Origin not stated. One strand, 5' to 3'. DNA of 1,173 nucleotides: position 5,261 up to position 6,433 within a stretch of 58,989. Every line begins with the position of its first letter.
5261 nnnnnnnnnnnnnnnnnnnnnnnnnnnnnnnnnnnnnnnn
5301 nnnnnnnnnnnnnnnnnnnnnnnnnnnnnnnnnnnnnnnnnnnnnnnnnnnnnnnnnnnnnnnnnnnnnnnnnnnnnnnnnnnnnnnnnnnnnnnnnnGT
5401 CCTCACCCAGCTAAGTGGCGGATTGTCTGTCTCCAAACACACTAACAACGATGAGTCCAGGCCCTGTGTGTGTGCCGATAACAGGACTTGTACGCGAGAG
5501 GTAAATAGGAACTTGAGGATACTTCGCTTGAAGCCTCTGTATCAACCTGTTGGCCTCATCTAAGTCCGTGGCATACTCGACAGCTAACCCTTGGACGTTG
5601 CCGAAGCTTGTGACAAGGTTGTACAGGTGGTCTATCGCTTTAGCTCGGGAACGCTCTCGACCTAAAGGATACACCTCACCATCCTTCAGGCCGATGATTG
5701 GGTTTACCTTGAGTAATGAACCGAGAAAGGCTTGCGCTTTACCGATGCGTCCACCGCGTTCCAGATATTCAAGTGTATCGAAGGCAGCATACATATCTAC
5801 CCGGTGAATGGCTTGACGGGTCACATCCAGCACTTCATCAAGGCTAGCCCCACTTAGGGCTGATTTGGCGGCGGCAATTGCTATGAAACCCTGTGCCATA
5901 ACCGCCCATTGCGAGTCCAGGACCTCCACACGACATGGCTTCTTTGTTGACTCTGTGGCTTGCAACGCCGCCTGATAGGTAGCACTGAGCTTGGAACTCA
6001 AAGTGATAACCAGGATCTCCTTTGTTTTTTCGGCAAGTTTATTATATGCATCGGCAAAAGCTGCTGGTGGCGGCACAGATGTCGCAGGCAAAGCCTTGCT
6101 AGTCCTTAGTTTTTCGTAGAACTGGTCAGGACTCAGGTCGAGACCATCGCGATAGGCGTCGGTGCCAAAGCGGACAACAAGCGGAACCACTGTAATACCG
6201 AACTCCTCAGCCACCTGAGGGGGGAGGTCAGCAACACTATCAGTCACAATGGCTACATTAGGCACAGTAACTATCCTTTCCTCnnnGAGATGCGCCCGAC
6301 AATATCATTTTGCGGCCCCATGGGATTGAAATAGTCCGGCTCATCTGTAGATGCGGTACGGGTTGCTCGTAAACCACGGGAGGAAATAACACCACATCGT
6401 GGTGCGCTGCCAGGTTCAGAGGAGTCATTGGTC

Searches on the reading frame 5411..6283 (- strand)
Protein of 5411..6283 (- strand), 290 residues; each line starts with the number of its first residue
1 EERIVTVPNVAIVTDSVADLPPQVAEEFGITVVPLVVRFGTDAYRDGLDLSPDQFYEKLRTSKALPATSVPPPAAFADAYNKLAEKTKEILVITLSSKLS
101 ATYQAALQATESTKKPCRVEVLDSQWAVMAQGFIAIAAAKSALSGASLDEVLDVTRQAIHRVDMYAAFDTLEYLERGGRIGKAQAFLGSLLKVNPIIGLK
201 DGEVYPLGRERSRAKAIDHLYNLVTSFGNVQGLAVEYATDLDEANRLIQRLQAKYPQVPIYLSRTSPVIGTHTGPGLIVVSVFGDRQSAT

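Call 52: search_protein_families(library=pfam, proteins=[window:5411-6283:-], max_evalue=0.000001)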
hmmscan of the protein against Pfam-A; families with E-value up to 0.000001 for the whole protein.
window:5411-6283:- (290 aa): 1 family
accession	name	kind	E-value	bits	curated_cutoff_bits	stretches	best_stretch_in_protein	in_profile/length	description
PF02645.21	DegV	-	6.3e-83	278.8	27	1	10-282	2-277/280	Uncharacterised protein, DegV family COG1307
